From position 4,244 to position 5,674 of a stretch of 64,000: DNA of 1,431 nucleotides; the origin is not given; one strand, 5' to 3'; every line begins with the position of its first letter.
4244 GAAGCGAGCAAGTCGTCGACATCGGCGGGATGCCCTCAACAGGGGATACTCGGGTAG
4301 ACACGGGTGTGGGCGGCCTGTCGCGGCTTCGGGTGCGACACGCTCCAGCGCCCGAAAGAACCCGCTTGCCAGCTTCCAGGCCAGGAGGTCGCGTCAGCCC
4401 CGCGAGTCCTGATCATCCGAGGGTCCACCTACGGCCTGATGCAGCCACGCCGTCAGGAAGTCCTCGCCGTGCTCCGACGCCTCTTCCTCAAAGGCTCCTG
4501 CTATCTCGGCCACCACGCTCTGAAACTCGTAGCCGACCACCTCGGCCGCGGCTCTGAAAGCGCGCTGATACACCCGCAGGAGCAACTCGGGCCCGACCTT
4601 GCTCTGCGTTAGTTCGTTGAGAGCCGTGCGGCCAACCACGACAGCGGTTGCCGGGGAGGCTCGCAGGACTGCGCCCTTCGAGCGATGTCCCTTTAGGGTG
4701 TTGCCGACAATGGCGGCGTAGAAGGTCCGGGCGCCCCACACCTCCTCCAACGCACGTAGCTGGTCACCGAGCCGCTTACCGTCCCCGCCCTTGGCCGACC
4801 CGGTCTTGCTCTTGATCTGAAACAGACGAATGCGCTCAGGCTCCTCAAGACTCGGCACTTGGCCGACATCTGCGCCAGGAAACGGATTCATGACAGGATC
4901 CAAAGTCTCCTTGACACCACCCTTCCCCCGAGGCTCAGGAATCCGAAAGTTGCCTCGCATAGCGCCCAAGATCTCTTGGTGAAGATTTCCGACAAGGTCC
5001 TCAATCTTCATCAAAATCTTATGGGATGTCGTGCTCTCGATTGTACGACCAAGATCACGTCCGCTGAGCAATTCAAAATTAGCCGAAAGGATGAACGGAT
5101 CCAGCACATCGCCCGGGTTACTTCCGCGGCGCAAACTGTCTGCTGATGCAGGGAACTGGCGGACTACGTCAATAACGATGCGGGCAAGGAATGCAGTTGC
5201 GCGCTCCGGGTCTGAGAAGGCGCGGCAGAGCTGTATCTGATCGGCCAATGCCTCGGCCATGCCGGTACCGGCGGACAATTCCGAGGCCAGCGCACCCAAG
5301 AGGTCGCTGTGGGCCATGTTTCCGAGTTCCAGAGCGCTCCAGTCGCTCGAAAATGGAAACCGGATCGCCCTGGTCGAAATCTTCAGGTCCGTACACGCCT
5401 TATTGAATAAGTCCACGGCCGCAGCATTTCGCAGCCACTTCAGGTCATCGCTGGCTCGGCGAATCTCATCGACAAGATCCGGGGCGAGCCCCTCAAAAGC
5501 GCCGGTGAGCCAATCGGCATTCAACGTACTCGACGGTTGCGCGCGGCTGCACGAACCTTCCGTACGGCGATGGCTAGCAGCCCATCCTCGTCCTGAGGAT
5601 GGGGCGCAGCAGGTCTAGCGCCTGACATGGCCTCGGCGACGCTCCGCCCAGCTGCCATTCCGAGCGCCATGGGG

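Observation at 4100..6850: Low-GC restriction-modification island: C5-cytosine methyltransferase plus TTGA-coupled putative endonuclease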

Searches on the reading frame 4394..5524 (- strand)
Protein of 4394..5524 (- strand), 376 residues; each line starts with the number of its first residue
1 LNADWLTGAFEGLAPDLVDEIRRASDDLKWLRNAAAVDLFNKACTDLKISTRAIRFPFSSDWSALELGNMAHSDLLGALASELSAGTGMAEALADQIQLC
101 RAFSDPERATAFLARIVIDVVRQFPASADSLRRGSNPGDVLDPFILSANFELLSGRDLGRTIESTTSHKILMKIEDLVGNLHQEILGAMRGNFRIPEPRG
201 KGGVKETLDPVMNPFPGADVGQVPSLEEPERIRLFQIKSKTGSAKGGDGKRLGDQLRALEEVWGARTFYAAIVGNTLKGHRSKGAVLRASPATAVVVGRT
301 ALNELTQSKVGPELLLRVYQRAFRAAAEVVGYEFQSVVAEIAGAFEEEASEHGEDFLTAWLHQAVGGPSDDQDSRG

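Call 3: search_protein_families(library=pfam, proteins=[window:4394-5524:-], max_evalue=0.1)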
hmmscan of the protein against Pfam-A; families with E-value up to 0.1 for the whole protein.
window:4394-5524:- (376 aa): 0 families

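Call 4: search_protein_families(library=ncbifam, proteins=[window:4394-5524:-], max_evalue=0.1)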
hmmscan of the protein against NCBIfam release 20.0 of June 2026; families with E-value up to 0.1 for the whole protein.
window:4394-5524:- (376 aa): 0 families

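Call 5: search_protein_families(library=padloc, proteins=[window:4394-5524:-], max_evalue=0.1)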
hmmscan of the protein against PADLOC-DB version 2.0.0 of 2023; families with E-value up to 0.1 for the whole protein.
window:4394-5524:- (376 aa): 0 families

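Call 7: find_homologous_proteins(query=window:4394-5524:-, max_evalue=0.001)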
Query window:4394-5524:- (376 aa): 571 proteins with E <= 0.001 among 8000 candidates; the best 120 are listed.
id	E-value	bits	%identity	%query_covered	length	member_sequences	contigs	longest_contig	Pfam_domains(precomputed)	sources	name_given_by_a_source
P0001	9.8e-164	563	67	98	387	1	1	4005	-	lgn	-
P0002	2.1e-160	552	66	100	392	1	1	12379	-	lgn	-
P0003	4.0e-157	541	64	98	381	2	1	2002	-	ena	-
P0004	1.2e-143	497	62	99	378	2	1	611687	-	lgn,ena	-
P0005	2.3e-140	486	63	99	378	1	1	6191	-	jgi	jgi:hypothetical protein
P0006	1.3e-139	483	62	99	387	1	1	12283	-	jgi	jgi:hypothetical protein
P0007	1.3e-138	480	62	95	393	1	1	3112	-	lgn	-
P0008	2.2e-137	476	61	99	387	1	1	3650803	-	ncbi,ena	-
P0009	1.0e-136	474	60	99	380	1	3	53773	-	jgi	jgi:hypothetical protein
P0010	6.3e-136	471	63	98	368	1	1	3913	-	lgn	-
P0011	3.9e-135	469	61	99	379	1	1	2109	-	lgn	-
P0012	6.0e-135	468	57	99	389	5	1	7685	-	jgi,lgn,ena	-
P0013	1.1e-134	467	59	99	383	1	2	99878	-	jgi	jgi:hypothetical protein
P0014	5.0e-134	465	58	99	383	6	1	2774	-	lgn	-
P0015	1.0e-132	461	59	99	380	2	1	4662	-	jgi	jgi:hypothetical protein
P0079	5.6e-120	419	54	97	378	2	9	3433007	-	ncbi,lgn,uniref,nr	ncbi:hypothetical protein ACTXOW_01395 [Corynebacterium variabile]|uniref:hypothetical protein n=1 T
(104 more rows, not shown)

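Call 8: search_solved_structures(query=window:4394-5524:-, max_evalue=10)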
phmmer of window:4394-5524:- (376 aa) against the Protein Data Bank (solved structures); distinct sequences matched with E-value up to 10: 0.

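Call 9: search_protein_families(library=phrogs, proteins=[window:4394-5524:-], max_evalue=0.1)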
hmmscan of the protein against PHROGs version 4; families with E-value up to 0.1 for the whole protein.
window:4394-5524:- (376 aa): 0 families

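Call 12: search_solved_structures(query=A1, max_evalue=10, show_alignments=3)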
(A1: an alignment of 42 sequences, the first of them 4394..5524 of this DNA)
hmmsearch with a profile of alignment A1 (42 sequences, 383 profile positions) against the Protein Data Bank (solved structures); distinct sequences matched with E-value up to 10: 11.
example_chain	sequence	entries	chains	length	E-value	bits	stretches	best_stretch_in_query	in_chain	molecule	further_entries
5cwc_A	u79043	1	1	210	0.0013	21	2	287-351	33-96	Designed helical repeat protein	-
5cwg_A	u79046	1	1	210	0.039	16.1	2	287-351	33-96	Designed helical repeat protein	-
5n6r_A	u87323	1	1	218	0.42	12.8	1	85-151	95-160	Breakpoint cluster region protein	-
5n7e_B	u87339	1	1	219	0.42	12.7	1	85-151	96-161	Breakpoint cluster region protein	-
3pdt_A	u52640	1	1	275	0.7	12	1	301-366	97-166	Myosin heavy chain kinase A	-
4zs4_A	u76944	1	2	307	0.84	11.8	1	301-366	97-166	Myosin heavy chain kinase A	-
3lmi_A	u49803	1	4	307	0.84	11.8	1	301-366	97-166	Myosin heavy chain kinase A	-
3lkm_A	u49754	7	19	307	0.84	11.7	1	301-366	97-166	Myosin heavy chain kinase A | Myosin-II heavy chain kinase A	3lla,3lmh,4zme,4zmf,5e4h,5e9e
5dyj_A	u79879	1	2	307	0.93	11.6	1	301-366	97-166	Myosin heavy chain kinase A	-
6iq5_A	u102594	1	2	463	1.7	10.7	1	84-147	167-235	Cytochrome P450 1B1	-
9hsa_A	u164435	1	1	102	2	10.5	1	102-134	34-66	X55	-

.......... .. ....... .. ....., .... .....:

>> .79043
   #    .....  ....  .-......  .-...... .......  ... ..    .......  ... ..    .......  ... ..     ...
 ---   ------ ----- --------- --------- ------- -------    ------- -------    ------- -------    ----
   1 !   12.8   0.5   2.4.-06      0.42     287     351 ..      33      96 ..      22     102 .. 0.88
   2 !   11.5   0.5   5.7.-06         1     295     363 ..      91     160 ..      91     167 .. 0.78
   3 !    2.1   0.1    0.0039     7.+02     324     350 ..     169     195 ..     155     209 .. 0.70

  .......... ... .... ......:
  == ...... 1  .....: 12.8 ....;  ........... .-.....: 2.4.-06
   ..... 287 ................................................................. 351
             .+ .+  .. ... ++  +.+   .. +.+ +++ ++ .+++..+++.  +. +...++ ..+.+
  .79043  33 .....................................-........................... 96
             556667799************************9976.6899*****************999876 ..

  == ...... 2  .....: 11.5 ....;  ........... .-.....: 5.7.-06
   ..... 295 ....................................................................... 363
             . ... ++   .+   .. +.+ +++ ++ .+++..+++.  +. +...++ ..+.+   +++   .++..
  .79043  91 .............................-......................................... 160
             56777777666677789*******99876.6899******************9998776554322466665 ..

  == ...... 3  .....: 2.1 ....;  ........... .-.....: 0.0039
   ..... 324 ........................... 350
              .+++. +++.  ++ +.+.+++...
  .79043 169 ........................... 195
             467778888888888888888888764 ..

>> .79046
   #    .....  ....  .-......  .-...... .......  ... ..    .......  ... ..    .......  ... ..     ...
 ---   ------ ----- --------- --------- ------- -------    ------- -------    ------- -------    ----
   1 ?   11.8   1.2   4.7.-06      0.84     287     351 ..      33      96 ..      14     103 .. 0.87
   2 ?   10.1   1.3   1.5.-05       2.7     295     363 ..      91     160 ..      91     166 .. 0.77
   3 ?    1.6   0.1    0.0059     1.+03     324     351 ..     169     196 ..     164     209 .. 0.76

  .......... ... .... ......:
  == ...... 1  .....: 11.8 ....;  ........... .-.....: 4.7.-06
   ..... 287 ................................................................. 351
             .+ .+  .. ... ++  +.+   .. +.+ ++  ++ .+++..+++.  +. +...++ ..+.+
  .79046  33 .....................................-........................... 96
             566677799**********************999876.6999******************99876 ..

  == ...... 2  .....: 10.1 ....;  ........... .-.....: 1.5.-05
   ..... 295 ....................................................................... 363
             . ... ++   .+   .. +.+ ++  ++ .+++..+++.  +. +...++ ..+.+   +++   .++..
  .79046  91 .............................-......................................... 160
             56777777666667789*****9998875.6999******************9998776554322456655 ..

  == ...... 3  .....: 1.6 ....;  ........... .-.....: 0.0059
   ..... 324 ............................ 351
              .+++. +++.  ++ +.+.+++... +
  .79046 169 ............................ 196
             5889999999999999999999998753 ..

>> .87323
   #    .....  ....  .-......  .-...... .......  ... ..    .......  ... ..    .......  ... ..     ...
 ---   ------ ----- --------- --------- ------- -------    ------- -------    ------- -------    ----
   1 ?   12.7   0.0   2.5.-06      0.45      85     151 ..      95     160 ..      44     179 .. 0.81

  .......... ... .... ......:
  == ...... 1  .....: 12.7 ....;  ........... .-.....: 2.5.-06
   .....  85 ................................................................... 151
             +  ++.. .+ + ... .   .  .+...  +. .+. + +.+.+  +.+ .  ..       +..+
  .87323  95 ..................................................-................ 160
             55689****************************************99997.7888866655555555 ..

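Call 14: find_related_loci(query=A1, collection=genome_contigs, flank=6000)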
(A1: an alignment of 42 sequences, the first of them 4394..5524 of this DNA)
Query A1 (376 aa) in genome_contigs; peptide patterns used: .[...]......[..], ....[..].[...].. (x = any residue, [..] = any of these).
88 stretches matched a pattern; 61 encode a relative of the query (tblastn E <= 1e-3); 60 distinct loci.
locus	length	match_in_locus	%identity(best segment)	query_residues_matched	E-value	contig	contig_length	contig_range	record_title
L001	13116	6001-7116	57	2-375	2e-141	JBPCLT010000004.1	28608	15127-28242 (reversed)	MAG: Rubrobacteraceae bacterium isolate TH_ant_mag_85 S1Ck127_5839903_flag_0_multi_9.0920_len_28608, whole genome shotgu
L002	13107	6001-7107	58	5-375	4e-139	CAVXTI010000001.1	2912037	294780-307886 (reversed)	MAG: uncultured Solirubrobacterales bacterium isolate MFD05513.bin.2.211 genome assembly, contig: contig_10536, whole ge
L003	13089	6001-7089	58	10-375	7e-137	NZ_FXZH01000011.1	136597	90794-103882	Brevibacterium sp. 239c, whole genome shotgun sequence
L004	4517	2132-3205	60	16-375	3e-134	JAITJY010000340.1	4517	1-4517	MAG: Bifidobacteriaceae bacterium isolate Pcl387_bin30 k119_376003, whole genome shotgun sequence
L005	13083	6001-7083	58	13-375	9e-129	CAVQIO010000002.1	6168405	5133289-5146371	MAG: uncultured Actinomycetota bacterium isolate MFD10043.bin.1.17 genome assembly, contig: contig_2474, whole genome sh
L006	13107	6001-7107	48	9-375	1e-99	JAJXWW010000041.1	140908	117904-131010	MAG: Planctomycetota bacterium isolate BP6.bin110 NODE_148_length_140908_cov_3.770076, whole genome shotgun sequence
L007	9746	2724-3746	48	36-375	2e-97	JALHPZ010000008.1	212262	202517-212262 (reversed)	MAG: Gemmataceae bacterium isolate bin.39_sub c_000000000368, whole genome shotgun sequence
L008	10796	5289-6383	47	13-375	2e-96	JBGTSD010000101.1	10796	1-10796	MAG: Phycisphaerales bacterium isolate WDNA12_bin.23.orig NODE_4932_length_10796_cov_0.767832, whole genome shotgun sequ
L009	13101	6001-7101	44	12-375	3e-94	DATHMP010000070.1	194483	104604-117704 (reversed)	MAG TPA_asm: Terracidiphilus sp. isolate SMAG_U12635 k141_3738686, whole genome shotgun sequence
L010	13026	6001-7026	48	36-375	5e-92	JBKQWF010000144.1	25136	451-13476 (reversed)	MAG: Limisphaerales bacterium isolate SEr3G3H3I__bin_261 SEr3G3H3I_000000216736, whole genome shotgun sequence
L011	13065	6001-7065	44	23-375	3e-91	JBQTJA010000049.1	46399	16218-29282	MAG: Nitrospiraceae bacterium isolate SAW245 c_000000357097, whole genome shotgun sequence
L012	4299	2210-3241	47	35-375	2e-91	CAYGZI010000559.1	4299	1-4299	MAG TPA_asm: uncultured Planctomycetaceae bacterium isolate ERP119294_co1_463 genome assembly, contig: NODE_34689_length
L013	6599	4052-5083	48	35-375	1e-90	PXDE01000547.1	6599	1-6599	MAG: PVC group bacterium isolate T3Sed10_321R1 T3-Sed10-C31762, whole genome shotgun sequence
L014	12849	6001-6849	53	90-375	7e-91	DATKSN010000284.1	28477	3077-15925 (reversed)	MAG TPA_asm: Pirellulales bacterium isolate SMAG_U14055 k141_1538338, whole genome shotgun sequence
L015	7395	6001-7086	42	16-375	9e-89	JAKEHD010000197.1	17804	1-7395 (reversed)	MAG: Blastocatellia bacterium isolate PMV_6.28 PMV_6.28.k101_320072, whole genome shotgun sequence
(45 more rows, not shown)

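Call 18: predict_structure(alignment_id=A1)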
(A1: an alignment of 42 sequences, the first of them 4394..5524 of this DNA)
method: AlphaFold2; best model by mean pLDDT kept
length: 376 residues; sequences in the alignment: 42
mean_pLDDT: 91.7   pTM: 0.88
mean pLDDT of the five models: 91.7, 90.5, 90.1, 90.1, 89.8
residues with pLDDT >= 90: 281; 70-90: 81; 50-70: 14; < 50: 0
segments of 3 or more residues with pLDDT < 50: none
pLDDT, mean of each block of 10 residues (from residue 1): 74 92 96 98 97 95 98 97 93 98 98 96 92 78 90 94 93 87 96 89 77 93 94 93 68 95 96 84 91 96 97 97 95 95 94 92 87 83
secondary structure, 60 per line:
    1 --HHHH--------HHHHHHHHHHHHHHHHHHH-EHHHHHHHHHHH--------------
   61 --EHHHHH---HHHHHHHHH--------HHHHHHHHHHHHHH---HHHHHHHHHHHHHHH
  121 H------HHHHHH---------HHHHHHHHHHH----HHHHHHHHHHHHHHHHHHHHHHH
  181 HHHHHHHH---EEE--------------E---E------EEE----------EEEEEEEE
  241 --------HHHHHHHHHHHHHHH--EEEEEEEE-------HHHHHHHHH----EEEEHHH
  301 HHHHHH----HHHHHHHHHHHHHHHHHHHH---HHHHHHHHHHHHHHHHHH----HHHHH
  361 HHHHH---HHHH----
elements in order: H3-6 H15-33 H36-46 H64-68 H72-80 H89-102 H106-121 H128-133 H143-153 H158-188 E192-194 E220-222 E233-240 H249-263 E266-273 H281-289 E294-297 H298-306 H311-330 H334-351 H356-365 H369-372

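Call 26: find_encoding_contigs(protein=window:4394-5524:-, flank=8000, max_places=6)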
Protein window:4394-5524:- (376 aa): 9 contigs read that carry it; 6 places shown.
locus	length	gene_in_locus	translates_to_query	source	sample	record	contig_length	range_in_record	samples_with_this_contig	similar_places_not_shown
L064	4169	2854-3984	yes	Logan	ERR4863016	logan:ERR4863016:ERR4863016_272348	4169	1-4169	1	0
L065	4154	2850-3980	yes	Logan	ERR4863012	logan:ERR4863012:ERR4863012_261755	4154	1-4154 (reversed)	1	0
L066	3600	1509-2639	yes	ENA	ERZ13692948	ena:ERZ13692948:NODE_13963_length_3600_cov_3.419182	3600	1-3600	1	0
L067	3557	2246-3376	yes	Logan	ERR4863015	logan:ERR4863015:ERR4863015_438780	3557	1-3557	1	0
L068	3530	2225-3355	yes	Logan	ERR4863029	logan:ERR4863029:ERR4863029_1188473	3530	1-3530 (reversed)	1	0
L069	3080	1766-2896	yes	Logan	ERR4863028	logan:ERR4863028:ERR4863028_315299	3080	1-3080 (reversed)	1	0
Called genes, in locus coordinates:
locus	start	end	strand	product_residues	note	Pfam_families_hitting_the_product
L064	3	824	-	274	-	?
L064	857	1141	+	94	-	-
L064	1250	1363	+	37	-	-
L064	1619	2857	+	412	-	PF00145:DNA_methylase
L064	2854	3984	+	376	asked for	-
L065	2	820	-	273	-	?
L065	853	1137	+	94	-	-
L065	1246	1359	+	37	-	-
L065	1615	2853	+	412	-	PF00145:DNA_methylase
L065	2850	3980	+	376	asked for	-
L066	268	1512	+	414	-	-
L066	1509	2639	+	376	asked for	-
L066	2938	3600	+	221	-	?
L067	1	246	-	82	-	?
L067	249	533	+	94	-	-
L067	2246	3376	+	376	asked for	-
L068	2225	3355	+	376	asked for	-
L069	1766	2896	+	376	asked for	-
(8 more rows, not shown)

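Call 34: fold_search(model_id=the predicted structure, library=pdb)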
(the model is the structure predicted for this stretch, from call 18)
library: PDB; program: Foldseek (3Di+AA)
matches with E <= 10: 970; with E <= 0.001: 2
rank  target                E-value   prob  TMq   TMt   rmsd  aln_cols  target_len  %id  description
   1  1wte_MODEL_1_A        2.8e-07  1.00  0.48  0.63   5.7       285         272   12  Crystal structure of type II restrcition endonuclease, EcoO109I complexed with cognate DNA (released 2004-12-14)
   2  1wtd_B                1.2e-06  1.00  0.47  0.62   6.1       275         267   13  Crystal structure of type II restrcition endonuclease, EcoO109I DNA-free form (released 2004-12-14)
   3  6xl1_A                1.7e-01  0.97  0.17  0.18   3.5        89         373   11  crystal structure of cA4-activated Card1(D294N) (released 2020-12-30)
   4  8q3z_A                1.9e-01  0.69  0.16  0.14   7.2       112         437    8  Crystal structure of cA4-bound Can2 from Thermoanaerobacter brockii (released 2023-11-22)
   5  4jx5_B                1.9e-01  0.30  0.12  0.09  10.9       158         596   13  Structure of the carboxyl transferase domain from Rhizobium etli pyruvate carboxylase with pyruvate (released 2013-05-29)
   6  8amz_W                2.2e-01  0.66  0.15  0.26   7.0        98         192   17  Spinach 19S proteasome (released 2022-08-24)
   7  2p14                  2.4e-01  0.41  0.21  0.36  18.6       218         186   15  Crystal structure of small subunit (R.BspD6I2) of the heterodimeric restriction endonuclease R.BspD6I (released 2008-03-11)
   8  4mim_B                3.0e-01  0.16  0.12  0.09  12.5       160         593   14  Structure of the carboxyl transferase domain from Rhizobium etli pyruvate carboxylase with 3-bromopyruvate (released 2014-08-13)
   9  4jx5_C                3.1e-01  0.21  0.12  0.08  12.4       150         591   13  Structure of the carboxyl transferase domain from Rhizobium etli pyruvate carboxylase with pyruvate (released 2013-05-29)
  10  5ks8_C                3.5e-01  0.21  0.13  0.09  12.2       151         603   12  Crystal structure of two-subunit pyruvate carboxylase from Methylobacillus flagellatus (released 2016-10-19)
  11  2vld_A                3.7e-01  0.60  0.18  0.27   5.3       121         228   16  crystal structure of a repair endonuclease from Pyrococcus abyssi (released 2009-05-19)
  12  4mfe_D                3.7e-01  0.20  0.12  0.09  12.2       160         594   14  Structure of the carboxyl transferase domain from Rhizobium etli pyruvate carboxylase with 3-hydroxypyruvate (released 2013-11-13)
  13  4mim_A                3.7e-01  0.15  0.12  0.09  12.4       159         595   14  Structure of the carboxyl transferase domain from Rhizobium etli pyruvate carboxylase with 3-bromopyruvate (released 2014-08-13)
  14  6be0                  4.1e-01  0.10  0.18  0.23  20.5       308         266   10  AvrA delL154 with IP6, CoA (released 2018-08-01)
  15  5ks8_E                4.3e-01  0.18  0.12  0.11  14.0       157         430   16  Crystal structure of two-subunit pyruvate carboxylase from Methylobacillus flagellatus (released 2016-10-19)
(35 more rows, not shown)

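Call 35: search_protein_families(library=pfam, alignment_id=A1, max_evalue=10)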
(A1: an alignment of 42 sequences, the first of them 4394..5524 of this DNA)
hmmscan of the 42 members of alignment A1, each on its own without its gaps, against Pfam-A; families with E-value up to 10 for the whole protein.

A. member 1, window:4394-5524:- (376 aa): 0 families

B. families by the number of members that match (of 42 scanned): 16 families
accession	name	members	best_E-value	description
PF19957.5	EAD5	4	0.054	Effector-associated domain 5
PF09553.16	RE_Eco47II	3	0.012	Eco47II restriction endonuclease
PF25417.1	DUF7889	1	0.036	Family of unknown function (DUF7889)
PF19551.4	DUF6074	1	0.056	Family of unknown function (DUF6074)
PF07371.17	DUF1490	1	0.1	Protein of unknown function (DUF1490)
PF06724.16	DUF1206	1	0.11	Domain of Unknown Function (DUF1206)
PF10814.13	CwsA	1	0.12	Cell wall synthesis protein CwsA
PF11553.14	DUF3231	1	0.13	Protein of unknown function (DUF3231)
PF19966.4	VMAP-M4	1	0.14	vWA-MoxR associated protein middle region (VMAP-M) 4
PF09744.14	RH1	1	0.15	RILP homology 1 domain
PF03997.17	VPS28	1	0.16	VPS28 protein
PF19482.4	DUF6018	1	0.16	Family of unknown function (DUF6018)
PF07746.16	LigA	1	0.17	Aromatic-ring-opening dioxygenase LigAB, LigA subunit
PF06718.16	DUF1203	1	0.21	Protein of unknown function (DUF1203)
PF14980.11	TIP39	1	0.24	TIP39 peptide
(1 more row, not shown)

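Call 46: search_dna_similar(query=window:4394-5524:-, collection=plasmids, mode=protein, max_evalue=0.001, max_rows=20)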
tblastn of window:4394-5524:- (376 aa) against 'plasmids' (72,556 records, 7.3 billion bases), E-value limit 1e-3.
No match.
